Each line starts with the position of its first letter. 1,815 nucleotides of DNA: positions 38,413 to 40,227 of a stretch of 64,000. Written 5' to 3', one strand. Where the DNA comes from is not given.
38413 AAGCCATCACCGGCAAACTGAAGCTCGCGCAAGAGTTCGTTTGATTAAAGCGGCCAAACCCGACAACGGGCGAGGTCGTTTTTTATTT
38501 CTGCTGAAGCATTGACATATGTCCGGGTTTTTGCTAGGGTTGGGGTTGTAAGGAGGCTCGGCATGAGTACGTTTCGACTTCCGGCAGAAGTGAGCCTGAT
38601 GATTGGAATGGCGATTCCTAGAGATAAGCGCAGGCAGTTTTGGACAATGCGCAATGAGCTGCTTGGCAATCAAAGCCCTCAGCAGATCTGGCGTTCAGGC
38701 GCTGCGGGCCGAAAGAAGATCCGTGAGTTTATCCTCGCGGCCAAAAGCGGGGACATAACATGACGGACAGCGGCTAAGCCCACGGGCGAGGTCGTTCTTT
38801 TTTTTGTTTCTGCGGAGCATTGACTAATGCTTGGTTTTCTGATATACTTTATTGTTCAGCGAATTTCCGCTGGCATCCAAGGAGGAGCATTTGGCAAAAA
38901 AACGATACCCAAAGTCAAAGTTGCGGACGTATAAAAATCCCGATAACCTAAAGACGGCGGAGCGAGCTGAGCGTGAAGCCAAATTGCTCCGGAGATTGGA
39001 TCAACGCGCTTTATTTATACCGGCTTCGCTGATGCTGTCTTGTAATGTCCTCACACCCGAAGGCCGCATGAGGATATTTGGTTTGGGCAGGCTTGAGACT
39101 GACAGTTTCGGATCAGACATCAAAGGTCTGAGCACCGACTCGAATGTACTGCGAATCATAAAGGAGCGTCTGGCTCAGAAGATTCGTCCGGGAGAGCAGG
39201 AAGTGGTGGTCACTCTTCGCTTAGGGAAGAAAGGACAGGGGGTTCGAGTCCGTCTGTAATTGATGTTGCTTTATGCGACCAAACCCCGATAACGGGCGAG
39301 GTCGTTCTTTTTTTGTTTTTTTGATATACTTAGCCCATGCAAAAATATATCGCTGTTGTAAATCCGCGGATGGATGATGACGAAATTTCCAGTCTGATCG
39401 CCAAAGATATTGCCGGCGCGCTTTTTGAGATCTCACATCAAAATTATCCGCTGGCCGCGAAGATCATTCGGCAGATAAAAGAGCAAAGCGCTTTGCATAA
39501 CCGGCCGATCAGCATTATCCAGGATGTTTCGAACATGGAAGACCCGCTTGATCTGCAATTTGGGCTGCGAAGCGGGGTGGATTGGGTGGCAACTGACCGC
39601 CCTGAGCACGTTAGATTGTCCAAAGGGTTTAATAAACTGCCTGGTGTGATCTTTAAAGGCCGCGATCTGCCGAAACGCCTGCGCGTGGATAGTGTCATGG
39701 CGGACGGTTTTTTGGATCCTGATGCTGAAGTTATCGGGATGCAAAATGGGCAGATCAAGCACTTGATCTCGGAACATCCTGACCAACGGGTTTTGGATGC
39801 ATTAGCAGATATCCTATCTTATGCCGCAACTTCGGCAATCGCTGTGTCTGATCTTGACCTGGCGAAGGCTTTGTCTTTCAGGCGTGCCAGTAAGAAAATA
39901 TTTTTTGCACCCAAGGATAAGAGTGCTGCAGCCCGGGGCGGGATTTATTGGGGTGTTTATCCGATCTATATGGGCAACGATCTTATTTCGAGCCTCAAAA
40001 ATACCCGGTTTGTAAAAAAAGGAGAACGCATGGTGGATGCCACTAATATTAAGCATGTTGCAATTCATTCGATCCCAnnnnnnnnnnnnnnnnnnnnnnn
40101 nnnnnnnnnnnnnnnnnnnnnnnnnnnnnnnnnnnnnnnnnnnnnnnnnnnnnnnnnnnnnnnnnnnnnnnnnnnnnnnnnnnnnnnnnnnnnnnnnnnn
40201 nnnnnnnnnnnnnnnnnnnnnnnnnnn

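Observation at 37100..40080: Array of five small GC-rich genes, each insulated by the same terminator-promoter cassette (4 copies)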

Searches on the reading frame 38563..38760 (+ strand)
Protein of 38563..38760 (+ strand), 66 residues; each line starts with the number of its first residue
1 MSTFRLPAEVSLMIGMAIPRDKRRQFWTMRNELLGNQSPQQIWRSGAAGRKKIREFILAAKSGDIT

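Call 9: search_protein_families(library=pfam, proteins=[window:38563-38760:+], max_evalue=0.1)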
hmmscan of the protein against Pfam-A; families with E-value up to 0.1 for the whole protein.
window:38563-38760:+ (66 aa): 0 families

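Call 10: search_protein_families(library=ncbifam, proteins=[window:38563-38760:+], max_evalue=0.1)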
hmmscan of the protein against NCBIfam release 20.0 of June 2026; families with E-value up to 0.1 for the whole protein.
window:38563-38760:+ (66 aa): 0 families

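Call 25: search_protein_families(library=phrogs, proteins=[P0001, P0003, P0004, P0005, P0007], max_evalue=0.1)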
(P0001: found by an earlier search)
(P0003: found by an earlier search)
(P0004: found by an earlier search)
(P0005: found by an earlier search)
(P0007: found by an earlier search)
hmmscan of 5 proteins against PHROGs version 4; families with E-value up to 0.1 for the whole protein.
P0001 (98 aa): 0 families

P0003 (271 aa): 0 families

P0004 (66 aa): 0 families

P0005 (122 aa): 1 family
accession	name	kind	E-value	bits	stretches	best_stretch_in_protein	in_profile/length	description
phrog_31844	-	unknown function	0.069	14.2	0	15-32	10-27/60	-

P0007 (247 aa): 0 families

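Call 52: search_protein_families(library=pfam, proteins=[P0004, P0001, P0005], max_evalue=10)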
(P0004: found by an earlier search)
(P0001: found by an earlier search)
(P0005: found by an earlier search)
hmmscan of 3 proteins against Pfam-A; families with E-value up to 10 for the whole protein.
P0004 (66 aa): 0 families

P0001 (98 aa): 15 families
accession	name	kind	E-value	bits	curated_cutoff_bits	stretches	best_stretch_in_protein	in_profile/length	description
PF07754.17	HVO_2753_ZBP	-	0.026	14.8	33.2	1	28-43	11-26/46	Small zinc finger protein HVO_2753-like, Zn-binding pocket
PF12773.13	DZR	-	0.031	14.9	27.3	1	7-44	8-35/45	Double zinc ribbon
PF13248.11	Zn_ribbon_3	-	0.042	13.8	27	1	34-41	3-10/26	zinc-ribbon domain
PF08274.17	Zn_Ribbon_YjdM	-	0.055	13.9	30.8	1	29-41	15-27/30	PhnA Zinc-Ribbon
PF25017.1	zf-C2HC_3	-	0.062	13.7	24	1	26-41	16-31/47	C2HC zinc finger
PF08792.16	A2L_zn_ribbon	-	0.062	13.4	22.9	1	13-44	5-32/33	A2L zinc ribbon domain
PF12760.12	Zn_ribbon_IS1595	-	0.072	13.5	25.4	1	31-44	16-29/46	Transposase zinc-ribbon domain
PF10058.14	Zn_ribbon_10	-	0.077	13.2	24.2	1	11-42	22-53/54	ER junction formation factor lunapark, zinc ribbon finger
PF10764.14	Gin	-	0.082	13.3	27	1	33-45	17-29/45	Inhibitor of sigma-G Gin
PF18439.7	zf_UBZ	-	0.094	12.8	25.6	1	33-46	2-15/32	Ubiquitin-Binding Zinc Finger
PF07282.18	Cas12f1-like_TNB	-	0.11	13.2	26.3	1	12-43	29-50/60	Cas12f1-like, TNB domain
PF09723.15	Zn_ribbon_8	-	0.22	12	34.4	1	14-41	8-34/41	Zinc ribbon domain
PF18256.6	HscB_4_cys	-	0.35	11.2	26.2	1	25-39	9-23/27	Co-chaperone HscB tetracysteine metal binding motif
PF13408.12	Zn_ribbon_recom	-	0.75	10.7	25.3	0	35-43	7-15/58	Recombinase zinc beta ribbon domain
PF08271.17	Zn_Ribbon_TF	-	0.94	9.5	29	1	14-41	3-27/43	TFIIB zinc-binding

P0005 (122 aa): 0 families

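Call 57: find_homologous_proteins(query=A4, max_evalue=0.1)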
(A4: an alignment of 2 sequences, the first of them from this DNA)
Query A4 (2 sequences) (66 aa, profile of the alignment): 2 proteins with E <= 0.1 among 2 candidates.
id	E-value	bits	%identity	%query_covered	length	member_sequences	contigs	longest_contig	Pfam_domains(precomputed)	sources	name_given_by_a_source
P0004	5.5e-36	140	100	100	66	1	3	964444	-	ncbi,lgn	ncbi:MAG: hypothetical protein WDN47_04595 [Candidatus Doudnabacteria bacterium]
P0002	1.8e-13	68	43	35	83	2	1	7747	-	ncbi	-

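Call 58: search_solved_structures(query=A4, max_evalue=10, show_alignments=3)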
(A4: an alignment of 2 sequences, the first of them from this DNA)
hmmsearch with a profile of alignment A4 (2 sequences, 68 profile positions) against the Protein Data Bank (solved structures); distinct sequences matched with E-value up to 10: 3.
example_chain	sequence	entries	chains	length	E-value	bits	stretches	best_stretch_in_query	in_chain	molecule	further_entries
4o6r_A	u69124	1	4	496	0.64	13.3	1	17-43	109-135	Aldehyde Dehydrogenase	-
4go3_A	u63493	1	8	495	1.2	12.4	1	15-43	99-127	Putative gamma-hydroxymuconic semialdehyde dehydrogenase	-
4go4_A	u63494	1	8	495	1.3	12.4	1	15-43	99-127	Putative gamma-hydroxymuconic semialdehyde dehydrogenase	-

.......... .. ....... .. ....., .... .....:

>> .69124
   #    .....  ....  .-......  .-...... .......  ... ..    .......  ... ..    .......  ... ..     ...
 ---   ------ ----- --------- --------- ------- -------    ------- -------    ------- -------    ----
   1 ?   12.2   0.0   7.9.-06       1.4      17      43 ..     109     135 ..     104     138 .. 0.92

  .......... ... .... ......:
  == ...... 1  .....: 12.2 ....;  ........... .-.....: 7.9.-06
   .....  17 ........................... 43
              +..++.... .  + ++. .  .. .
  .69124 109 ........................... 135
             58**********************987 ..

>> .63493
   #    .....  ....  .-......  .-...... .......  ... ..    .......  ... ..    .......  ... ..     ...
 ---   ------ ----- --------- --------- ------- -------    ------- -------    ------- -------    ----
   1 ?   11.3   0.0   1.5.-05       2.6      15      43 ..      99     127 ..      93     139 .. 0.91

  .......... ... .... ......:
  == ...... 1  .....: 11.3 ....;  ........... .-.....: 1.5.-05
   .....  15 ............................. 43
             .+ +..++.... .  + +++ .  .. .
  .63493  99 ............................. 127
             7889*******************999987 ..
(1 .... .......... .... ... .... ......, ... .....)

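Call 59: search_protein_families(library=padloc, proteins=[P0001, P0003, P0004, P0005, P0007], max_evalue=0.1)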
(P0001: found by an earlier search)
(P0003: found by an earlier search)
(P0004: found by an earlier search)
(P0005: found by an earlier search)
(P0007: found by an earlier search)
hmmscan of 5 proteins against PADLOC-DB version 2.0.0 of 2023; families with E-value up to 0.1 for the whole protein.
P0001 (98 aa): 0 families

P0003 (271 aa): 0 families

P0004 (66 aa): 0 families

P0005 (122 aa): 0 families

P0007 (247 aa): 0 families

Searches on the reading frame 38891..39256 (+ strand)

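Call 9: search_protein_families(library=pfam, proteins=[window:38891-39256:+], max_evalue=0.1)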
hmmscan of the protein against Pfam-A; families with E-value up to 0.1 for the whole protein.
window:38891-39256:+ (122 aa): 0 families

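Call 10: search_protein_families(library=ncbifam, proteins=[window:38891-39256:+], max_evalue=0.1)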
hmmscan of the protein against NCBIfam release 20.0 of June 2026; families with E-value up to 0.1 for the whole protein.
window:38891-39256:+ (122 aa): 0 families

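Call 25: search_protein_families(library=phrogs, proteins=[P0001, P0003, P0004, P0005, P0007], max_evalue=0.1)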
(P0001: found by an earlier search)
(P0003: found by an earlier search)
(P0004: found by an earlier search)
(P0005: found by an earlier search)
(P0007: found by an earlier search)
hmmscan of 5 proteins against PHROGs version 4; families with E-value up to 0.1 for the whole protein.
P0001 (98 aa): 0 families

P0003 (271 aa): 0 families

P0004 (66 aa): 0 families

P0005 (122 aa): 1 family
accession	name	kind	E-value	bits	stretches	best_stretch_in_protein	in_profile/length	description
phrog_31844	-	unknown function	0.069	14.2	0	15-32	10-27/60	-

P0007 (247 aa): 0 families

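Call 52: search_protein_families(library=pfam, proteins=[P0004, P0001, P0005], max_evalue=10)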
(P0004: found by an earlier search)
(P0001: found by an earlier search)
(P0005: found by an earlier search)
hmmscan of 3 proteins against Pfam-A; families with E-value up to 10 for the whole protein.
P0004 (66 aa): 0 families

P0001 (98 aa): 15 families
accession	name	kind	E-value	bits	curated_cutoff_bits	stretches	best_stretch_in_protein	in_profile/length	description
PF07754.17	HVO_2753_ZBP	-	0.026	14.8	33.2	1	28-43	11-26/46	Small zinc finger protein HVO_2753-like, Zn-binding pocket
PF12773.13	DZR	-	0.031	14.9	27.3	1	7-44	8-35/45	Double zinc ribbon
PF13248.11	Zn_ribbon_3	-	0.042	13.8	27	1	34-41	3-10/26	zinc-ribbon domain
PF08274.17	Zn_Ribbon_YjdM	-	0.055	13.9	30.8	1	29-41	15-27/30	PhnA Zinc-Ribbon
PF25017.1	zf-C2HC_3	-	0.062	13.7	24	1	26-41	16-31/47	C2HC zinc finger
PF08792.16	A2L_zn_ribbon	-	0.062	13.4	22.9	1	13-44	5-32/33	A2L zinc ribbon domain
PF12760.12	Zn_ribbon_IS1595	-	0.072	13.5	25.4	1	31-44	16-29/46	Transposase zinc-ribbon domain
PF10058.14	Zn_ribbon_10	-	0.077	13.2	24.2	1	11-42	22-53/54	ER junction formation factor lunapark, zinc ribbon finger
PF10764.14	Gin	-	0.082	13.3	27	1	33-45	17-29/45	Inhibitor of sigma-G Gin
PF18439.7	zf_UBZ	-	0.094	12.8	25.6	1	33-46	2-15/32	Ubiquitin-Binding Zinc Finger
PF07282.18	Cas12f1-like_TNB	-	0.11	13.2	26.3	1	12-43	29-50/60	Cas12f1-like, TNB domain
PF09723.15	Zn_ribbon_8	-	0.22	12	34.4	1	14-41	8-34/41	Zinc ribbon domain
PF18256.6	HscB_4_cys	-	0.35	11.2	26.2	1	25-39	9-23/27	Co-chaperone HscB tetracysteine metal binding motif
PF13408.12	Zn_ribbon_recom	-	0.75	10.7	25.3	0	35-43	7-15/58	Recombinase zinc beta ribbon domain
PF08271.17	Zn_Ribbon_TF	-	0.94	9.5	29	1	14-41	3-27/43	TFIIB zinc-binding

P0005 (122 aa): 0 families

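Call 59: search_protein_families(library=padloc, proteins=[P0001, P0003, P0004, P0005, P0007], max_evalue=0.1)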
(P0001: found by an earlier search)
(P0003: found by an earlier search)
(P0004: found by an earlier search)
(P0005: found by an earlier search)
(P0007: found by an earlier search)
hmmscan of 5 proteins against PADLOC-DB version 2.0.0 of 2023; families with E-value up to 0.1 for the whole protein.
P0001 (98 aa): 0 families

P0003 (271 aa): 0 families

P0004 (66 aa): 0 families

P0005 (122 aa): 0 families

P0007 (247 aa): 0 families

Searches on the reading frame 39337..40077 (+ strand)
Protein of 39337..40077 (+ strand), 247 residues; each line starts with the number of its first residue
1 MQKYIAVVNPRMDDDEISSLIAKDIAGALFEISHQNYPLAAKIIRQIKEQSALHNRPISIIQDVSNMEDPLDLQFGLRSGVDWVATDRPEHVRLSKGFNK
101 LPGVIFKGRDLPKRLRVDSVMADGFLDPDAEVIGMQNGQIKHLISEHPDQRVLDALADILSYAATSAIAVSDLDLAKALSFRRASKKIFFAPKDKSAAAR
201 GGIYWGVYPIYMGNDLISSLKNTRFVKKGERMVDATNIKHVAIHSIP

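Call 9: search_protein_families(library=pfam, proteins=[window:39337-40077:+], max_evalue=0.1)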
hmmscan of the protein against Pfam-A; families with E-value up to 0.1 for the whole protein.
window:39337-40077:+ (247 aa): 1 family
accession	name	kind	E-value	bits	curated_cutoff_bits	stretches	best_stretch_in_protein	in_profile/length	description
PF02887.21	PK_C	-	0.033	14.7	28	1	176-233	29-95/114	Pyruvate kinase, alpha/beta domain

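Call 10: search_protein_families(library=ncbifam, proteins=[window:39337-40077:+], max_evalue=0.1)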
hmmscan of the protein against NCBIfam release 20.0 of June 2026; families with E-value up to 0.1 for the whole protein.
window:39337-40077:+ (247 aa): 5 families
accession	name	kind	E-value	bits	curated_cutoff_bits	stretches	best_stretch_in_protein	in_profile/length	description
TIGR01064.1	pyruv_kin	equivalog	5.1e-07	28.6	306.4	1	3-65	4-67/476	pyruvate kinase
NF004978.0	PRK06354.1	subfamily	3.1e-05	22.6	462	0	3-64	11-73/590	pyruvate kinase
NF004491.0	PRK05826.1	subfamily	9.3e-05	21.1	432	0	3-64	8-70/477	pyruvate kinase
NF004886.0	PRK06247.1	subfamily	0.0019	17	623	0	4-64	9-70/476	pyruvate kinase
TIGR03239.1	GarL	equivalog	0.058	12.9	406.75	0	23-65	171-213/249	2-dehydro-3-deoxyglucarate aldolase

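Call 25: search_protein_families(library=phrogs, proteins=[P0001, P0003, P0004, P0005, P0007], max_evalue=0.1)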
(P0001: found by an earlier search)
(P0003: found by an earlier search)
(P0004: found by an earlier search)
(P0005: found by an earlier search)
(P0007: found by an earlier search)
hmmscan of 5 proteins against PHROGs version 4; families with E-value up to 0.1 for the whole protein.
P0001 (98 aa): 0 families

P0003 (271 aa): 0 families

P0004 (66 aa): 0 families

P0005 (122 aa): 1 family
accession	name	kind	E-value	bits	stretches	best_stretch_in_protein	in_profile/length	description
phrog_31844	-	unknown function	0.069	14.2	0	15-32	10-27/60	-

P0007 (247 aa): 0 families

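Call 52: search_protein_families(library=pfam, proteins=[P0004, P0001, P0005], max_evalue=10)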
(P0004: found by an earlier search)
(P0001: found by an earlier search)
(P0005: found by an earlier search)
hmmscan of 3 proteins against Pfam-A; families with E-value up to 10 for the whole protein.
P0004 (66 aa): 0 families

P0001 (98 aa): 15 families
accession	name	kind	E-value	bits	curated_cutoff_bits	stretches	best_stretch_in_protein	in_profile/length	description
PF07754.17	HVO_2753_ZBP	-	0.026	14.8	33.2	1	28-43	11-26/46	Small zinc finger protein HVO_2753-like, Zn-binding pocket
PF12773.13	DZR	-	0.031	14.9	27.3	1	7-44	8-35/45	Double zinc ribbon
PF13248.11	Zn_ribbon_3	-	0.042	13.8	27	1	34-41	3-10/26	zinc-ribbon domain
PF08274.17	Zn_Ribbon_YjdM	-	0.055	13.9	30.8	1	29-41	15-27/30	PhnA Zinc-Ribbon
PF25017.1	zf-C2HC_3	-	0.062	13.7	24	1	26-41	16-31/47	C2HC zinc finger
PF08792.16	A2L_zn_ribbon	-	0.062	13.4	22.9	1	13-44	5-32/33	A2L zinc ribbon domain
PF12760.12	Zn_ribbon_IS1595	-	0.072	13.5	25.4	1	31-44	16-29/46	Transposase zinc-ribbon domain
PF10058.14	Zn_ribbon_10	-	0.077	13.2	24.2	1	11-42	22-53/54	ER junction formation factor lunapark, zinc ribbon finger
PF10764.14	Gin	-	0.082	13.3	27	1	33-45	17-29/45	Inhibitor of sigma-G Gin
PF18439.7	zf_UBZ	-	0.094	12.8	25.6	1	33-46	2-15/32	Ubiquitin-Binding Zinc Finger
PF07282.18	Cas12f1-like_TNB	-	0.11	13.2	26.3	1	12-43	29-50/60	Cas12f1-like, TNB domain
PF09723.15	Zn_ribbon_8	-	0.22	12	34.4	1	14-41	8-34/41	Zinc ribbon domain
PF18256.6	HscB_4_cys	-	0.35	11.2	26.2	1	25-39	9-23/27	Co-chaperone HscB tetracysteine metal binding motif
PF13408.12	Zn_ribbon_recom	-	0.75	10.7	25.3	0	35-43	7-15/58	Recombinase zinc beta ribbon domain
PF08271.17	Zn_Ribbon_TF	-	0.94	9.5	29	1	14-41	3-27/43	TFIIB zinc-binding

P0005 (122 aa): 0 families

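Call 59: search_protein_families(library=padloc, proteins=[P0001, P0003, P0004, P0005, P0007], max_evalue=0.1)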
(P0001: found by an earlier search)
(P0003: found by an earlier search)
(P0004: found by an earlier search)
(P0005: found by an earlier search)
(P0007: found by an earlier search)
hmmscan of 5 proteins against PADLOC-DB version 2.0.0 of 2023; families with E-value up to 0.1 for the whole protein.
P0001 (98 aa): 0 families

P0003 (271 aa): 0 families

P0004 (66 aa): 0 families

P0005 (122 aa): 0 families

P0007 (247 aa): 0 families
